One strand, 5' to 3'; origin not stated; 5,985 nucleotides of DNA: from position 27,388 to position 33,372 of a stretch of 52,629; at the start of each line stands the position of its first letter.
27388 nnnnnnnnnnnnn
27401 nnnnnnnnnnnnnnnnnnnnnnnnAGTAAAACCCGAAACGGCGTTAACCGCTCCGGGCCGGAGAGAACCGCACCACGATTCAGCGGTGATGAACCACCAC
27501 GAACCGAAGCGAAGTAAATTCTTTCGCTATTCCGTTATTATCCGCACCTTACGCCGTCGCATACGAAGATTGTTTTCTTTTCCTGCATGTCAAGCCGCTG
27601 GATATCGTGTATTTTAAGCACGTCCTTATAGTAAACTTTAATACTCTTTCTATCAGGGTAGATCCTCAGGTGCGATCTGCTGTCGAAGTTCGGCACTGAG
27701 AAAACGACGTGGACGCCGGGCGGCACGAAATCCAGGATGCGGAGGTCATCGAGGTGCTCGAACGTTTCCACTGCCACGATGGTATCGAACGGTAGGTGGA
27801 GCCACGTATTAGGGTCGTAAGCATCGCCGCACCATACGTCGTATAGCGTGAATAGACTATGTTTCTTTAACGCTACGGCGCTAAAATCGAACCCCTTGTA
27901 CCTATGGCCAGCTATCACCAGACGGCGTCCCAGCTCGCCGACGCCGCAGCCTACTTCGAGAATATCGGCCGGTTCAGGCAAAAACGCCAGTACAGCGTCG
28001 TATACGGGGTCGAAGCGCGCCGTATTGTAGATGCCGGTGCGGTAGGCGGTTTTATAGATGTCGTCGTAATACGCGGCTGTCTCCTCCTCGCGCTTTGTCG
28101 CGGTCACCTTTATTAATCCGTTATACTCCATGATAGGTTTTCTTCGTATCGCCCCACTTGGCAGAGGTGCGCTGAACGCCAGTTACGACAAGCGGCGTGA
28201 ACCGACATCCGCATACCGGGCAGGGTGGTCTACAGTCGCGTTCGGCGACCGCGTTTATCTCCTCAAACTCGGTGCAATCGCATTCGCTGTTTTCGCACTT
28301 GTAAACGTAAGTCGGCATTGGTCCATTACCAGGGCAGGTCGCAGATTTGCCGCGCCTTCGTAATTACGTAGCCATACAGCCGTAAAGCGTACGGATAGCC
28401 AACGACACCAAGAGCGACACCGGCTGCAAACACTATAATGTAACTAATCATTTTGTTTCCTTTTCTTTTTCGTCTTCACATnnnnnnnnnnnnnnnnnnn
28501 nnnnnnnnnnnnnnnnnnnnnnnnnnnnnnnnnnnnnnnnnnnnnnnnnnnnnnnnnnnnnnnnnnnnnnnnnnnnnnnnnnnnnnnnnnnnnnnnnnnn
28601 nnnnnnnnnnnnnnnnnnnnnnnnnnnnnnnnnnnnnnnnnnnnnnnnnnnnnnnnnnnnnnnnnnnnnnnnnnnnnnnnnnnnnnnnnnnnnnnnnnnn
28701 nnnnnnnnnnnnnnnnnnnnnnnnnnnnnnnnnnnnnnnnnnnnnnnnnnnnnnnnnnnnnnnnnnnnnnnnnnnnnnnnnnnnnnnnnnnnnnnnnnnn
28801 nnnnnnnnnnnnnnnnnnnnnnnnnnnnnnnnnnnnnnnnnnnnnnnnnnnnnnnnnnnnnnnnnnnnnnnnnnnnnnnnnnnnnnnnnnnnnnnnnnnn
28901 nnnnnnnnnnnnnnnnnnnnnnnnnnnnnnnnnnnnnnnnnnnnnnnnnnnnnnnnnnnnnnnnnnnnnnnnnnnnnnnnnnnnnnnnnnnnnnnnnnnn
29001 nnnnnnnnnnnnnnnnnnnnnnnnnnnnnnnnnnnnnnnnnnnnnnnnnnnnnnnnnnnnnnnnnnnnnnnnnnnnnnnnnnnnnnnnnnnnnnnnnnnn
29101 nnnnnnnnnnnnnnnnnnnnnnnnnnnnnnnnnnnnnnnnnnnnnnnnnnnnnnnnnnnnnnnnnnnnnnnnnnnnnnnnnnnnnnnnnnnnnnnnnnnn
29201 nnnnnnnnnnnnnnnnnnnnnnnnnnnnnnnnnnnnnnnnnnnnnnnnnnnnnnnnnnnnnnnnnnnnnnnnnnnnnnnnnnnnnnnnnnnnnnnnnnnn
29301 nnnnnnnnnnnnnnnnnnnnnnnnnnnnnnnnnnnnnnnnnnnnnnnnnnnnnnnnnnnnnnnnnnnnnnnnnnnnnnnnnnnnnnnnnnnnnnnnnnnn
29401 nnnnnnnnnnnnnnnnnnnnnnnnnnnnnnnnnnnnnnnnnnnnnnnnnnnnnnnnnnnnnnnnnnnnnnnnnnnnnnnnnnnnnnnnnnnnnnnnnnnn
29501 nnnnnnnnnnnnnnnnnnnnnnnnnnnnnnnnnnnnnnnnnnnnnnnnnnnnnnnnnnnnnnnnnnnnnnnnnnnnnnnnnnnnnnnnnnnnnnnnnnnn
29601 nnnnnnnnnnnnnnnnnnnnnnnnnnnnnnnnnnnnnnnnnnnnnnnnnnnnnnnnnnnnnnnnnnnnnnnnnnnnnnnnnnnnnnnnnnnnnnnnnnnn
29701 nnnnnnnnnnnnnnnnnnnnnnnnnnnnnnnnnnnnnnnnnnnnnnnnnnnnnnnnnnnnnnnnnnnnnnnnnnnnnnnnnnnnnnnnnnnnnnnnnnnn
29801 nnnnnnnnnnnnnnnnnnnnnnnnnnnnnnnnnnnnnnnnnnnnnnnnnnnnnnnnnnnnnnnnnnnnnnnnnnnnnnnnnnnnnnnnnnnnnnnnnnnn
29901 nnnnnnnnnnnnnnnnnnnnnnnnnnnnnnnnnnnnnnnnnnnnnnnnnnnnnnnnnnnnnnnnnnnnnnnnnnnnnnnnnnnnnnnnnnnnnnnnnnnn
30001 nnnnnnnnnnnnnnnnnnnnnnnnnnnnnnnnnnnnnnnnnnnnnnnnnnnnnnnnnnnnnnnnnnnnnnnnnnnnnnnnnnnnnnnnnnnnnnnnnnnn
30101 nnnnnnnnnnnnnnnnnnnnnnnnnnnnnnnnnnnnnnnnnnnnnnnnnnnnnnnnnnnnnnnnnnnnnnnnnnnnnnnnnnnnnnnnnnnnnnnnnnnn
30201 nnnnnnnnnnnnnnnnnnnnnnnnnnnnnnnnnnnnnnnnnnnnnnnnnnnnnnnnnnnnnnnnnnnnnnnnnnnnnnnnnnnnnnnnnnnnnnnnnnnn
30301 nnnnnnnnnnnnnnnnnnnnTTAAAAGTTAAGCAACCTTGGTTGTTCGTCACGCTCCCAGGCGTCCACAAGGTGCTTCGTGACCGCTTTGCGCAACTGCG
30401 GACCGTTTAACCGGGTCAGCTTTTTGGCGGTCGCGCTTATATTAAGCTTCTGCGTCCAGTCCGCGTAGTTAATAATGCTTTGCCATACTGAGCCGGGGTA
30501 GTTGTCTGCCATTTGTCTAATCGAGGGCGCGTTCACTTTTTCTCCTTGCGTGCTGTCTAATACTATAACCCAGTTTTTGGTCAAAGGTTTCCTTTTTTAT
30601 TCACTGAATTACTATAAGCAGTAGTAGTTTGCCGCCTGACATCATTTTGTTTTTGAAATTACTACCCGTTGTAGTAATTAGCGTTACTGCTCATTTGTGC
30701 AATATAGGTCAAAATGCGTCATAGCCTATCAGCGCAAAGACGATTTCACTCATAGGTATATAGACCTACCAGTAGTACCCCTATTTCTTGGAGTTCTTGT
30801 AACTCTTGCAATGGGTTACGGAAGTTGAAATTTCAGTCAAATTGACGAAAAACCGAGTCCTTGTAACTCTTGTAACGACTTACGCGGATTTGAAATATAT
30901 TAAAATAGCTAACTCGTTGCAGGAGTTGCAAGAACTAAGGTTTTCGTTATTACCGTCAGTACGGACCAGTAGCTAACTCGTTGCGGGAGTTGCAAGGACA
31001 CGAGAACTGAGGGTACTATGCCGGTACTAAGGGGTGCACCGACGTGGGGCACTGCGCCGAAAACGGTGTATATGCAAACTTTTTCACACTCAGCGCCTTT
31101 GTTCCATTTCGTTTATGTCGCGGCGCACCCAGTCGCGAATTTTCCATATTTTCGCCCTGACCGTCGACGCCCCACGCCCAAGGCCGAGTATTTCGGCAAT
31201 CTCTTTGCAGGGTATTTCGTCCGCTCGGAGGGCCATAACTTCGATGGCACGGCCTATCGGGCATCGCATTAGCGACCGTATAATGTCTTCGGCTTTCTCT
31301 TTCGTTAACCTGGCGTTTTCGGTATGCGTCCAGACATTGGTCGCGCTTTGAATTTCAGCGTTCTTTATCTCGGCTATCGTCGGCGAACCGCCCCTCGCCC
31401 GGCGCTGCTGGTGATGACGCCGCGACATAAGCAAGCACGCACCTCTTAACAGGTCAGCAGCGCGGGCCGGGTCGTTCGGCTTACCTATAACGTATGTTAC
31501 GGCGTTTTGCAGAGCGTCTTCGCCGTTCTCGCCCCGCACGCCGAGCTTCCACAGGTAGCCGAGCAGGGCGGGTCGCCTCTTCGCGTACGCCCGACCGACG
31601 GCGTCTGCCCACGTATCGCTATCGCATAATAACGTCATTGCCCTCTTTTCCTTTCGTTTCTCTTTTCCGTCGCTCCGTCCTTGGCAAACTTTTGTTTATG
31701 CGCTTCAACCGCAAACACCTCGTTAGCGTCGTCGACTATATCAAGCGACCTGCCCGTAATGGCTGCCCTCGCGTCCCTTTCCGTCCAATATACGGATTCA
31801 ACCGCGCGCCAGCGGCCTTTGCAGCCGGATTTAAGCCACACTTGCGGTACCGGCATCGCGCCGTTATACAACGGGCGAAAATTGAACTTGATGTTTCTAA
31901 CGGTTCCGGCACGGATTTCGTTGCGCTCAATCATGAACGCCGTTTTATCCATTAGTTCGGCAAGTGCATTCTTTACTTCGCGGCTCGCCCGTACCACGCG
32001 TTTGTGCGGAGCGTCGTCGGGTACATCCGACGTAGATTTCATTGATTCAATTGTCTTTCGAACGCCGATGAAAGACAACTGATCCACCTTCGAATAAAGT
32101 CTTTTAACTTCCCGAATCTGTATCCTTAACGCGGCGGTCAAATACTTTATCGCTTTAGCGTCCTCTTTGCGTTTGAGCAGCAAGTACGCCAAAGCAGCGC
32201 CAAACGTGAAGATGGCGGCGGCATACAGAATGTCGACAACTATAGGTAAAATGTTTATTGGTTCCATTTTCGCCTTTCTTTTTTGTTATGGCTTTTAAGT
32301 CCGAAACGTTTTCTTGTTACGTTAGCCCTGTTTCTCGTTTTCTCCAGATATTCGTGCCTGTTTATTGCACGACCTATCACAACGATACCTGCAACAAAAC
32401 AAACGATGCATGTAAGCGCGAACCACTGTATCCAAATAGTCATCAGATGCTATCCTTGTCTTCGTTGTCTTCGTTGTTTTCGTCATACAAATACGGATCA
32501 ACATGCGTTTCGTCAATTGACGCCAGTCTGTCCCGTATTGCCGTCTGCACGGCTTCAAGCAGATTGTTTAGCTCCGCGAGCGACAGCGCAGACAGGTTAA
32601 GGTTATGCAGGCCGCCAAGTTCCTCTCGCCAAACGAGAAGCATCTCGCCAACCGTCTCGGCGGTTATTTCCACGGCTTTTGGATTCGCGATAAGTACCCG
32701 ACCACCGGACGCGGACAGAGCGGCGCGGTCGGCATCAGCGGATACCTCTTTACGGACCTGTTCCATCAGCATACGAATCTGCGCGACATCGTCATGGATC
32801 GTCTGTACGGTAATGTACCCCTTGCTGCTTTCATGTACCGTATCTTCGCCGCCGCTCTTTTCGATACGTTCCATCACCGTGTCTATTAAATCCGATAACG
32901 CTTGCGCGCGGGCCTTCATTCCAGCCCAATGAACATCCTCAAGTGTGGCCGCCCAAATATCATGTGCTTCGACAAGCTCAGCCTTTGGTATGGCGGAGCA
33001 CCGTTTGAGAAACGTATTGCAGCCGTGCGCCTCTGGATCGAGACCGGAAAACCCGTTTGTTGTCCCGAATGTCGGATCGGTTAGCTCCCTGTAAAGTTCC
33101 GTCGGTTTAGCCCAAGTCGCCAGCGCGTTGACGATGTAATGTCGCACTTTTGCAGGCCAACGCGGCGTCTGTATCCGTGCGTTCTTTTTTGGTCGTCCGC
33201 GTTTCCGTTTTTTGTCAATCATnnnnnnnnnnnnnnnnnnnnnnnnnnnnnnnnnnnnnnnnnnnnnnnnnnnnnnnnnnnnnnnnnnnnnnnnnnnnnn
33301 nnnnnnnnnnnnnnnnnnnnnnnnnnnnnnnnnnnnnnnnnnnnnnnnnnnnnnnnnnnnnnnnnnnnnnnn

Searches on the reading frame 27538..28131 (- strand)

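Call 40: search_protein_families(library=phrogs, proteins=[window:27538-28131:-], max_evalue=0.01)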
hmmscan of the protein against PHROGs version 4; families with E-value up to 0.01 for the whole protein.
window:27538-28131:- (197 aa): 1 family
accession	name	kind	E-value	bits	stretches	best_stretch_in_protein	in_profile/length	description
phrog_22502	-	other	0.0023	18.7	1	3-127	22-151/276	methyltransferase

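Call 94: search_protein_families(library=pfam, proteins=[window:27538-28131:-], max_evalue=0.001)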
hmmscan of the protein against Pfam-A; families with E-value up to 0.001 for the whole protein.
window:27538-28131:- (197 aa): 4 families
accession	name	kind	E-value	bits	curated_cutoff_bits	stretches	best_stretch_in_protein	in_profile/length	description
PF13489.12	Methyltransf_23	-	7.1e-12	45.8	27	1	45-152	11-124/164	Methyltransferase domain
PF08242.18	Methyltransf_12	-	7.6e-08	33.4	30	1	58-131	1-82/98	Methyltransferase domain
PF13649.12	Methyltransf_25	-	8.6e-06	26.8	27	1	57-129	1-79/97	Methyltransferase domain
PF08241.18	Methyltransf_11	-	5.8e-05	24.1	21.2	1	58-131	1-77/95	Methyltransferase domain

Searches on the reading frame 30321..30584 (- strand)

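Call 12: search_protein_families(library=pfam, proteins=[window:30321-30584:-], max_evalue=0.01)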
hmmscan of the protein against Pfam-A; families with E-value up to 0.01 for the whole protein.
window:30321-30584:- (87 aa): 0 families

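Call 22: search_protein_families(library=phrogs, proteins=[window:30321-30584:-], max_evalue=0.01)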
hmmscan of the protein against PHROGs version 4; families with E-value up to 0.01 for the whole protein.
window:30321-30584:- (87 aa): 0 families

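Call 58: search_protein_families(library=ncbifam, proteins=[window:30321-30584:-], max_evalue=0.1)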
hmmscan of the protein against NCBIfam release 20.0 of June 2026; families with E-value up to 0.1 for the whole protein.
window:30321-30584:- (87 aa): 1 family
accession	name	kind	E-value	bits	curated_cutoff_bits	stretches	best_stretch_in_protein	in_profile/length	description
NF058661.1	cispen_AMP_AmcH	equivalog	0.014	13.9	370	1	12-84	375-445/458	adenylate-forming 2-oxoglutaryl-ACP ligase AmcH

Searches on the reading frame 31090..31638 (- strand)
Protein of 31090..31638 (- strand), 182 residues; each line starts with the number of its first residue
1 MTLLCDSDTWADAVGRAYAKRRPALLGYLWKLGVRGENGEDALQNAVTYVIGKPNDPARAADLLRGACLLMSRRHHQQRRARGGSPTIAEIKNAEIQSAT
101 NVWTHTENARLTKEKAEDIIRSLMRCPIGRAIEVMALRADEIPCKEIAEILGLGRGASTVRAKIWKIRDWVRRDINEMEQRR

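Call 12: search_protein_families(library=pfam, proteins=[window:31090-31638:-], max_evalue=0.01)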
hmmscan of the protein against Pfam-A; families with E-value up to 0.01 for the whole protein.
window:31090-31638:- (182 aa): 0 families

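Call 22: search_protein_families(library=phrogs, proteins=[window:31090-31638:-], max_evalue=0.01)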
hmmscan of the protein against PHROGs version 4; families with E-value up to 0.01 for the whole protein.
window:31090-31638:- (182 aa): 1 family
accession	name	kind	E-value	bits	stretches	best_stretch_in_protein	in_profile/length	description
phrog_1740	-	transcription regulation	0.0092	15.5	0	18-178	62-219/567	RNA polymerase sigma factor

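Call 53: search_protein_families(library=pfam, proteins=[window:31090-31638:-], max_evalue=1)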
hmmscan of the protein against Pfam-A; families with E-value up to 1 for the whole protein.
window:31090-31638:- (182 aa): 0 families

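Call 54: find_homologous_proteins(query=window:31090-31638:-, max_evalue=0.01)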
Query window:31090-31638:- (182 aa): 3 proteins with E <= 0.01 among 446 candidates.
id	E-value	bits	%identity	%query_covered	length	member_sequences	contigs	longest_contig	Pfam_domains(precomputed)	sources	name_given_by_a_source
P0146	4.8e-116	403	100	100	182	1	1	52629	-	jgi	-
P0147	2.6e-68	247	67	96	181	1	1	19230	-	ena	-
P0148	4.1e-60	221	68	87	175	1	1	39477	-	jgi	jgi:DNA-directed RNA polymerase specialized sigma24 family protein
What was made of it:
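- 31090..31638 (-): ECF-type sigma factor gene, the last gene of the early/middle operon, directly upstream of element A. A homologue is named 'sigma24 family' by JGI (call 54).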

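Call 58: search_protein_families(library=ncbifam, proteins=[window:31090-31638:-], max_evalue=0.1)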
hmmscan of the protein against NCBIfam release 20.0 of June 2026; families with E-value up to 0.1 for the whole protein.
window:31090-31638:- (182 aa): 6 families
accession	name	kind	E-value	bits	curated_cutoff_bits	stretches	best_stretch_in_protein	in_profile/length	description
NF008450.0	PRK11301.1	subfamily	0.0048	16.4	366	1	116-147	275-304/418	high-affinity branched-chain amino acid ABC transporter permease LivM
NF008891.0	PRK11924.1-5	subfamily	0.0066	16.6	259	1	90-175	80-163/171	RNA polymerase sigma factor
NF007223.0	PRK09641.1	equivalog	0.015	15.1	209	1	105-177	116-186/187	RNA polymerase sigma factor SigW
NF009171.0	PRK12518.1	equivalog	0.023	14.5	208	1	79-173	93-182/191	RNA polymerase sigma factor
TIGR02937.1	sigma70-ECF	superfamily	0.033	13.8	42.9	1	23-172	12-162/165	sigma-70 family RNA polymerase sigma factor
TIGR02948.1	SigW_bacill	equivalog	0.054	13.5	243.1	1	106-177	117-186/187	RNA polymerase sigma factor SigW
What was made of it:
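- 31090..31638 (-): Weak NCBIfam and PHROG sigma hits (calls 22, 58).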

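Call 59: predict_structure(alignment_id=A3)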
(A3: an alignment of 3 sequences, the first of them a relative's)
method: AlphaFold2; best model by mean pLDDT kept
length: 182 residues; sequences in the alignment: 3
mean_pLDDT: 49.9   pTM: 0.32
mean pLDDT of the five models: 49.9, 49.1, 47.2, 46.8, 44.8
residues with pLDDT >= 90: 0; 70-90: 1; 50-70: 87; < 50: 94
segments of 3 or more residues with pLDDT < 50: 1-34, 78-80, 90-92, 95-129, 174-180
pLDDT, mean of each block of 10 residues (from residue 1): 28 39 42 48 59 57 56 49 50 47 44 45 45 53 64 62 60 47 51
secondary structure, 60 per line:
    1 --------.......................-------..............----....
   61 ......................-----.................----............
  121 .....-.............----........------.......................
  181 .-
elements in order: H9-31 H39-52 H57-82 H88-104 H109-125 H127-139 H144-151 H158-181
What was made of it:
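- On ECF sigma-dependent promoter region: The AlphaFold2 model was too poor to use (call 59).
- Tried and rejected: No fold search was run (call 59).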

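Call 60: search_protein_representatives(protein=P0146)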
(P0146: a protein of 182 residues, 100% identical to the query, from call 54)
Query: 182 residues. Proteins with E-value up to 0.001 (for the whole library): 6; up to 1e-10: 4; up to 1e-30: 1. The best 6 are listed.
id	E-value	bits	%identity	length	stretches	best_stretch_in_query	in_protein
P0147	8.4e-69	247.3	67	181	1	6-176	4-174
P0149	9.1e-23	97.4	41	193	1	8-173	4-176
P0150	2.0e-21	93.0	39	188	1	1-182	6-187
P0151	1.3e-15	74.1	33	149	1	38-172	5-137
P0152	7.3e-10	55.4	39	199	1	9-84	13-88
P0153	4.3e-04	36.5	29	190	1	25-179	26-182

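Call 62: search_solved_structures(query=A4, max_evalue=10)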
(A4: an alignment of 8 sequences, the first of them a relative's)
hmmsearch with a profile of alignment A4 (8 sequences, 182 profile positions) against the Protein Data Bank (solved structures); distinct sequences matched with E-value up to 10: 55.
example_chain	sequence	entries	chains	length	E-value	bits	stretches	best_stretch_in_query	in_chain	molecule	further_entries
8vd6_A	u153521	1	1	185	2.2e-08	37.3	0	133-164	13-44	CAP REPEAT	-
4cxf_A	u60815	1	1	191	8.3e-08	35.4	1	12-170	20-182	RNA POLYMERASE SIGMA FACTOR CNRH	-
6in7_B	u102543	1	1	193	4.9e-07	32.9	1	24-171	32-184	RNA polymerase sigma-H factor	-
8z6g_B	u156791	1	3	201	5.4e-07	32.8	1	24-171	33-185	RNA polymerase sigma factor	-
5zx2_F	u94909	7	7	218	2.9e-06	30.4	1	24-171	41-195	ECF RNA polymerase sigma factor SigH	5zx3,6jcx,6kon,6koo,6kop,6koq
1or7_A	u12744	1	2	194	4.6e-06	29.7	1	34-170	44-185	RNA polymerase sigma-E factor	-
6jbq_F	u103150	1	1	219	6.5e-06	29.2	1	34-170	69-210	ECF RNA polymerase sigma-E factor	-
9m9d_F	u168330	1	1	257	1.1e-05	28.5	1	114-174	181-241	ECF RNA polymerase sigma factor SigE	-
9m9e_F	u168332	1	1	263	1.2e-05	28.4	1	114-174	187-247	ECF RNA polymerase sigma factor SigE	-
9m98_F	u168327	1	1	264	1.2e-05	28.4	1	115-174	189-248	ECF RNA polymerase sigma factor SigE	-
6dv9_F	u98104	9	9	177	1.3e-05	28.3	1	10-170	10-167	ECF RNA polymerase sigma factor SigL | RNA polymerase sigma factor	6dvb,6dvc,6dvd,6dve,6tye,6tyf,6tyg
5fgm_A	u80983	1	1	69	0.00019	24.5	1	118-172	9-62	ECF RNA polymerase sigma factor SigR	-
7qh5_A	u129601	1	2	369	0.00022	24.2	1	105-177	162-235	RNA polymerase sigma factor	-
5wuq_A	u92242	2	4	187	0.00028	23.9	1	37-173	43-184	ECF RNA polymerase sigma factor SigW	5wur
6jcy_F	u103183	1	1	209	0.00046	23.2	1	30-171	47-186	ECF RNA polymerase sigma factor SigH,ECF RNA polymerase sigma factor SigE,ECF RNA polymera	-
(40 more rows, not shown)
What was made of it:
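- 31090..31638 (-): A profile of 8 homologues matches CnrH, SigH, sigma-E and SigL chains over nearly full length, E 8e-8 to 1e-5 (call 62).
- On ECF sigma-dependent promoter region: A profile of the 182-aa protein and 7 homologues matches CnrH, SigH, sigma-E and SigL over regions 2 and 4, E 8e-8 to 1e-5 (call 62).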

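Call 63: search_protein_families(library=pfam, alignment_id=A4, max_evalue=0.1)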
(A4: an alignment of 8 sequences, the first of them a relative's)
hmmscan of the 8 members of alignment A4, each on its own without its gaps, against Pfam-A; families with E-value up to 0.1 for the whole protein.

A. member 1, P0146 (182 aa): 0 families

B. families by the number of members that match (of 8 scanned): 24 families
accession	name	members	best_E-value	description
PF04542.20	Sigma70_r2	4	6.9e-05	Sigma-70 region 2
PF13384.12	HTH_23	3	0.0001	Homeodomain-like domain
PF07638.17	Sigma70_ECF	3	0.00051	ECF sigma factor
PF08281.18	Sigma70_r4_2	2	6.2e-17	Sigma-70, region 4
PF09339.16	HTH_IclR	2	0.0033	IclR helix-turn-helix domain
PF13551.12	HTH_29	2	0.0041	Winged helix-turn helix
PF13518.12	HTH_28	2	0.0058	Helix-turn-helix domain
PF04545.22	Sigma70_r4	1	1.5e-11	Sigma-70, region 4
PF13412.12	HTH_24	1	0.0042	Winged helix-turn-helix DNA-binding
PF13545.12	HTH_Crp_2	1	0.0092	Crp-like helix-turn-helix domain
PF12840.13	HTH_20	1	0.014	Helix-turn-helix domain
PF13542.12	HTH_Tnp_ISL3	1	0.015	Helix-turn-helix domain of transposase family ISL3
PF22233.2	PhyR_sigma-like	1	0.023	Response regulator PhyR, sigma-like domain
PF02796.21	HTH_7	1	0.025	Helix-turn-helix domain of resolvase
PF04297.20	UPF0122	1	0.027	Putative helix-turn-helix protein, YlxM / p13 like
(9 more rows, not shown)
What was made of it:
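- On ECF sigma-dependent promoter region: Pfam Sigma70_r2, r4_2 and ECF hits occur in homologues (call 63).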

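Call 65: find_encoding_contigs(protein=P0152, flank=6000, max_places=2)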
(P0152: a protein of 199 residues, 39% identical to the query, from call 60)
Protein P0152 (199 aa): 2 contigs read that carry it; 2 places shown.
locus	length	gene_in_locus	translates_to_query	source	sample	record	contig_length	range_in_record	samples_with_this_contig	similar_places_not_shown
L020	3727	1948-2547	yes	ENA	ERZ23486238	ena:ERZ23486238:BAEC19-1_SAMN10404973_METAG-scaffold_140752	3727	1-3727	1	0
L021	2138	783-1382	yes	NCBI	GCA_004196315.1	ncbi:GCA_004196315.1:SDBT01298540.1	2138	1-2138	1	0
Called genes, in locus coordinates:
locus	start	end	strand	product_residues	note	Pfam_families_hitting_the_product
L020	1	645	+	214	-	?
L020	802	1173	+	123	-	-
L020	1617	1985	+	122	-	-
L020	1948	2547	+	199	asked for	-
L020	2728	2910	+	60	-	-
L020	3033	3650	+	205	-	-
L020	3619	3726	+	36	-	?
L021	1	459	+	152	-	?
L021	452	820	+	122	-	-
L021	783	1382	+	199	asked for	-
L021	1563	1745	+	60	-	-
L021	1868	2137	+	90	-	?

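Call 66: find_encoding_contigs(protein=P0151, flank=6000, max_places=2)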
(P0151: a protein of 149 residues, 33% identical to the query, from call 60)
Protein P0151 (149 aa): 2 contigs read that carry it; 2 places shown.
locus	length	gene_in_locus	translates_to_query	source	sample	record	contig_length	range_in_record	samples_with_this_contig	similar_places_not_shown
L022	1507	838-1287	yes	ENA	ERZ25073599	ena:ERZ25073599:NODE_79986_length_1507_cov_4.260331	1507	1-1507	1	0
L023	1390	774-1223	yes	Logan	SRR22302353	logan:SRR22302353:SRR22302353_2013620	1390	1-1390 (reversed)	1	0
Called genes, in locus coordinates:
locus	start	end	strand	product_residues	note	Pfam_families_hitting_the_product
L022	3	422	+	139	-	?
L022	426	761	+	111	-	-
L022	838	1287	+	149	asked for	-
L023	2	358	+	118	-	?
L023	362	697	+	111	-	-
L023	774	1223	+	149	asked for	-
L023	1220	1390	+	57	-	?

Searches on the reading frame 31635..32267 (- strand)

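Call 12: search_protein_families(library=pfam, proteins=[window:31635-32267:-], max_evalue=0.01)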
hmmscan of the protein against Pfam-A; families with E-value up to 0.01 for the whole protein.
window:31635-32267:- (210 aa): 0 families

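Call 22: search_protein_families(library=phrogs, proteins=[window:31635-32267:-], max_evalue=0.01)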
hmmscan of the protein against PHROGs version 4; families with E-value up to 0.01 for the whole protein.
window:31635-32267:- (210 aa): 1 family
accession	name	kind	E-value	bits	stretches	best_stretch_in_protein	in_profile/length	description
phrog_3990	-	head and packaging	0.0083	16.2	0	79-141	117-180/390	major head protein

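Call 53: search_protein_families(library=pfam, proteins=[window:31635-32267:-], max_evalue=1)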
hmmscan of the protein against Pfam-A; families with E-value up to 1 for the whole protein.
window:31635-32267:- (210 aa): 2 families
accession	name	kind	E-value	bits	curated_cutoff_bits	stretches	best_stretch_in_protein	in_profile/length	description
PF12742.12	Gryzun-like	-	0.12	12.9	21.3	1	118-143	29-54/56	Gryzun, putative Golgi trafficking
PF07719.23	TPR_2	-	0.2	12.3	27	1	25-49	6-30/34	Tetratricopeptide repeat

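Call 58: search_protein_families(library=ncbifam, proteins=[window:31635-32267:-], max_evalue=0.1)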
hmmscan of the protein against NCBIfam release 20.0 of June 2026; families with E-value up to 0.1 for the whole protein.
window:31635-32267:- (210 aa): 0 families

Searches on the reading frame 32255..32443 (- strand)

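Call 52: search_protein_families(library=pfam, proteins=[window:32255-32443:-], max_evalue=0.1)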
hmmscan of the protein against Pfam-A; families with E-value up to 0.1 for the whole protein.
window:32255-32443:- (62 aa): 1 family
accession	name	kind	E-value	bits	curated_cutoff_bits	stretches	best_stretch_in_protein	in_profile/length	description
PF13334.11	DUF4094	-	0.0013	19.6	24.5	1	6-48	3-48/90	Domain of unknown function (DUF4094)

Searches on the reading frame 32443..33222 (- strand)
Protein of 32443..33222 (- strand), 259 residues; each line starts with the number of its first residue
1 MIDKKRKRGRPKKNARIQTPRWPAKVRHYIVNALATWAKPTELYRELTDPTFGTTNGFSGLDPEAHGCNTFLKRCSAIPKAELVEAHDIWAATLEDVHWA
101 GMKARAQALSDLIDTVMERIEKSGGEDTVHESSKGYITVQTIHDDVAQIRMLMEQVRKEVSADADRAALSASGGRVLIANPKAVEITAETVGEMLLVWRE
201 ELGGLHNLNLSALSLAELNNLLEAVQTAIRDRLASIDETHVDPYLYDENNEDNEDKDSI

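Call 12: search_protein_families(library=pfam, proteins=[window:32443-33222:-], max_evalue=0.01)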
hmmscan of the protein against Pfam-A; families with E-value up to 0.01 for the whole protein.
window:32443-33222:- (259 aa): 0 families

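Call 22: search_protein_families(library=phrogs, proteins=[window:32443-33222:-], max_evalue=0.01)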
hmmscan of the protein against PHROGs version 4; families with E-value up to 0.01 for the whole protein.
window:32443-33222:- (259 aa): 0 families

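Call 53: search_protein_families(library=pfam, proteins=[window:32443-33222:-], max_evalue=1)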
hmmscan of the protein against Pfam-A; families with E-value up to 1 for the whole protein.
window:32443-33222:- (259 aa): 2 families
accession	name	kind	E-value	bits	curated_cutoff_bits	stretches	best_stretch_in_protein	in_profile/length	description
PF02720.22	DUF222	-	0.025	14.4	24.4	1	72-154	89-169/306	Domain of unknown function (DUF222)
PF02178.24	AT_hook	-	0.073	13.4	17.4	1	5-15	1-11/13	AT hook motif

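Call 58: search_protein_families(library=ncbifam, proteins=[window:32443-33222:-], max_evalue=0.1)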
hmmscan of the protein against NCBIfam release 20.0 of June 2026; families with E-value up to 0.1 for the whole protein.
window:32443-33222:- (259 aa): 0 families
